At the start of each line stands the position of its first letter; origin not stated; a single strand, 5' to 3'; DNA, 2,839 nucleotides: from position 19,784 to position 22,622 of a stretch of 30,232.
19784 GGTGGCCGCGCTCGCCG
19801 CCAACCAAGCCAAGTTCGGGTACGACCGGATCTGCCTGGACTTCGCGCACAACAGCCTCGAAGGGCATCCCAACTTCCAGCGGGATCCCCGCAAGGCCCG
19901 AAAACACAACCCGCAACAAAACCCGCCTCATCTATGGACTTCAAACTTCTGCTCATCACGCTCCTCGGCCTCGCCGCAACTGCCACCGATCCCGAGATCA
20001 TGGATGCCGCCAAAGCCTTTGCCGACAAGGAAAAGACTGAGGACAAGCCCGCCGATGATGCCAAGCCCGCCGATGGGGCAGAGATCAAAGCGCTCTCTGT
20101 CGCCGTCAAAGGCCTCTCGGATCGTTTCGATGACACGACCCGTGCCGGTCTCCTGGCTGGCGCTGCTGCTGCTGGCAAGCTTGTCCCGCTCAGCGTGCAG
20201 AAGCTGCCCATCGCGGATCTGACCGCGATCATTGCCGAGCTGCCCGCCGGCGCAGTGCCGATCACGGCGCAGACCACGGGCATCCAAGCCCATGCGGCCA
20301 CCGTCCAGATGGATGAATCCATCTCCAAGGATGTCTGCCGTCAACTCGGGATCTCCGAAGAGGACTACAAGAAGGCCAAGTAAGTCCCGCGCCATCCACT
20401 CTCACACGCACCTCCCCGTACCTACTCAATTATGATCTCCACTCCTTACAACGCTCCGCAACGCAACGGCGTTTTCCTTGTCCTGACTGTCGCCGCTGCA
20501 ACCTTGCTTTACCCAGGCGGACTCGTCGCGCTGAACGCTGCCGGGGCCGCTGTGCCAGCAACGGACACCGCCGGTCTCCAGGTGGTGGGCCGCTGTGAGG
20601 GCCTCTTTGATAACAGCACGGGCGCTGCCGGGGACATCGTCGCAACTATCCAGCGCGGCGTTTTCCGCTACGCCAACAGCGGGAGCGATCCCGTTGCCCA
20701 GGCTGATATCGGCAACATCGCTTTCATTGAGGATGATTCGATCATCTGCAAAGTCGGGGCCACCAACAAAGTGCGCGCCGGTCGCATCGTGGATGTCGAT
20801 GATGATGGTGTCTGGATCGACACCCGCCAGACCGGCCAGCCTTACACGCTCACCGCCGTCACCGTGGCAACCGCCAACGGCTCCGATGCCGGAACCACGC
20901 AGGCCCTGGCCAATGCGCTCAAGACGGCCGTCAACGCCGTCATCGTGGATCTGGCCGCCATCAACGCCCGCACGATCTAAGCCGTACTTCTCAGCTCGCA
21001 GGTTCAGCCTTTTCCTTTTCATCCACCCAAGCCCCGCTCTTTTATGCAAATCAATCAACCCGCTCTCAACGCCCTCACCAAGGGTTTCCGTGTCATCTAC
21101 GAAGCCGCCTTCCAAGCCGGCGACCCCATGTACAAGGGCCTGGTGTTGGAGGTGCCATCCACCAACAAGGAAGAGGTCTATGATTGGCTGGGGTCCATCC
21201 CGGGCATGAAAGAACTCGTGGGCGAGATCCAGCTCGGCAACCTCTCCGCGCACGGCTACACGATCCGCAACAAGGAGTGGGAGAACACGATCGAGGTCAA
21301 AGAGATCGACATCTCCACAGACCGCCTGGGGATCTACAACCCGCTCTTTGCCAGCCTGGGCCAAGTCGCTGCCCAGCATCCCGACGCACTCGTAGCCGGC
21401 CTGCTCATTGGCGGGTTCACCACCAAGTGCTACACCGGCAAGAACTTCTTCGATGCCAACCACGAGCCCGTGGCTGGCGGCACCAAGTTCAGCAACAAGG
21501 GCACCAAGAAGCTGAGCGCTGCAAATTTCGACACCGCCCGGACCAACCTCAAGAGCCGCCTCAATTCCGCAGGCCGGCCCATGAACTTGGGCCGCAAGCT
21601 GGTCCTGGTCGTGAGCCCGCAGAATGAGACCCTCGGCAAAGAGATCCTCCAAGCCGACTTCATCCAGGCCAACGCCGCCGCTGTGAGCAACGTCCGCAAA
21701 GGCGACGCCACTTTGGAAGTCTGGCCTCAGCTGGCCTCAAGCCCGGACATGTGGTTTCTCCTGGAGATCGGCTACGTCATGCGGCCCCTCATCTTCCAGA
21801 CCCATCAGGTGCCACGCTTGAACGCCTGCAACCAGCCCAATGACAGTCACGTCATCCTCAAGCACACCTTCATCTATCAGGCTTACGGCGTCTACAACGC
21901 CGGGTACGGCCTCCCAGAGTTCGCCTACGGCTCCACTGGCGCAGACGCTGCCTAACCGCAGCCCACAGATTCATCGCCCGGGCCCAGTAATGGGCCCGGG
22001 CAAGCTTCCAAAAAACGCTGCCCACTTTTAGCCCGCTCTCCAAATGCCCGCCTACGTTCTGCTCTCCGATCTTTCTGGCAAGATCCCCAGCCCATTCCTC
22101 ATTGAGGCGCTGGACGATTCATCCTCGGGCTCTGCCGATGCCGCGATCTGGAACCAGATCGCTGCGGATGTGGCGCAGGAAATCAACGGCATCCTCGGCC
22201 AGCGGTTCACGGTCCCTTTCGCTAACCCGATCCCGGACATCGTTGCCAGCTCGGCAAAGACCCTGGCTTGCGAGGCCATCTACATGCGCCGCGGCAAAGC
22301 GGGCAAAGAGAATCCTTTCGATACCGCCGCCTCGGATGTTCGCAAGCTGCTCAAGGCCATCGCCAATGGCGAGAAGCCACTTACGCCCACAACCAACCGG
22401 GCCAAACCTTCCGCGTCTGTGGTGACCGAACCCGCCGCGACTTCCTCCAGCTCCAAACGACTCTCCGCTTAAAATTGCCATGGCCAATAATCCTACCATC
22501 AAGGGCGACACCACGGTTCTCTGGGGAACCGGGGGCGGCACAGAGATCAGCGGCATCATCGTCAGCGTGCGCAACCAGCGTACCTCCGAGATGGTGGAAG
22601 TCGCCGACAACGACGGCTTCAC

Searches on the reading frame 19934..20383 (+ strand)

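Call 15: search_protein_families(library=phrogs, proteins=[window:19934-20383:+], max_evalue=0.001)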
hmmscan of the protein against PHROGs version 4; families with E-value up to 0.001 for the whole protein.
window:19934-20383:+ (149 aa): 1 family
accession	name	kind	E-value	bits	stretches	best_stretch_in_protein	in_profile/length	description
phrog_328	-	head and packaging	2.9e-11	44.6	1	6-149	179-335/339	head maturation protease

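Call 21: search_protein_families(library=pfam, proteins=[window:19934-20383:+], max_evalue=0.01)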
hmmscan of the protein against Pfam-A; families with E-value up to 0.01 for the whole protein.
window:19934-20383:+ (149 aa): 1 family
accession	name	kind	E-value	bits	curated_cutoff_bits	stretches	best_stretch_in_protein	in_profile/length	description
PF10123.14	Mu-like_Pro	-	5.5e-08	33.1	25.2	1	10-147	190-330/330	Mu-like prophage I protein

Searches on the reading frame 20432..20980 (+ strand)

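Call 15: search_protein_families(library=phrogs, proteins=[window:20432-20980:+], max_evalue=0.001)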
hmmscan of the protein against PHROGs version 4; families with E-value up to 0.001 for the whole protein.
window:20432-20980:+ (182 aa): 2 families
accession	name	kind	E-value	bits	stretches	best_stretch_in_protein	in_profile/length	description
phrog_1731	-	head and packaging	1e-29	104.3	1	4-131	6-134/135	virion structural protein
phrog_6994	-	head and packaging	9e-05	23.7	1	139-176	24-62/67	head fiber protein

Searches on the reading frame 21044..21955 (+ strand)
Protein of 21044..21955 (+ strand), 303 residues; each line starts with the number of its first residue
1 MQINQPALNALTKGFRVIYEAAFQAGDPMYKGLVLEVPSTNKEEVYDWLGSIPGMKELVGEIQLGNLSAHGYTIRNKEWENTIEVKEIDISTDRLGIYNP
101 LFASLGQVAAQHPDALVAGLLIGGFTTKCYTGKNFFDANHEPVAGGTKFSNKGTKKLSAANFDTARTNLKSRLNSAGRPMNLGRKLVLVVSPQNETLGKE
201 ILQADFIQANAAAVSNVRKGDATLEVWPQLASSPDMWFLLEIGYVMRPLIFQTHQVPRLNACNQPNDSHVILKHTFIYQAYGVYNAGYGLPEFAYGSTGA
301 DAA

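Call 15: search_protein_families(library=phrogs, proteins=[window:21044-21955:+], max_evalue=0.001)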
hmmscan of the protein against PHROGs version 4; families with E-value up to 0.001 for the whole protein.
window:21044-21955:+ (303 aa): 3 families
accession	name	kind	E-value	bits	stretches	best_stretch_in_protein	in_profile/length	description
phrog_371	-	head and packaging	1.1e-67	229.4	3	1-153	2-158/303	major head protein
phrog_4523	-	head and packaging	2e-10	41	1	49-239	404-586/644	major head and protease protein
phrog_133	-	head and packaging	1.4e-07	31.5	1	89-241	468-613/668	head maturation protease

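Call 22: find_related_loci(query=window:21044-21955:+, collection=viral_contigs, flank=10000)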
Query window:21044-21955:+ (303 aa) in viral_contigs; peptide patterns used: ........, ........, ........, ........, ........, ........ (x = any residue, [..] = any of these).
4 stretches matched a pattern; 2 encode a relative of the query (tblastn E <= 1e-3); 2 distinct loci.
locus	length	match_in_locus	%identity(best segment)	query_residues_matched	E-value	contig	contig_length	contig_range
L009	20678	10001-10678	43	1-300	3e-39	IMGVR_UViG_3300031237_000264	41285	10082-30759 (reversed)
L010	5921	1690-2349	46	13-296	1e-37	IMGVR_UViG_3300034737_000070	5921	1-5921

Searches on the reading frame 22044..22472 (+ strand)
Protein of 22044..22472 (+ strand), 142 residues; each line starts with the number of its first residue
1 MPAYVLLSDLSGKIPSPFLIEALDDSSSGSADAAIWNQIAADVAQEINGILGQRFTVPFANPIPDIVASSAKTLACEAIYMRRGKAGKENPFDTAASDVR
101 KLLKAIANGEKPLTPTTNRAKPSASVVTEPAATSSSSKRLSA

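Call 15: search_protein_families(library=phrogs, proteins=[window:22044-22472:+], max_evalue=0.001)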
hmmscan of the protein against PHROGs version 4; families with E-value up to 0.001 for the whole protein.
window:22044-22472:+ (142 aa): 1 family
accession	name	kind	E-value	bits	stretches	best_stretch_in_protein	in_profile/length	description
phrog_195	-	connector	1.9e-14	54.7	1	1-128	162-282/386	head-tail adaptor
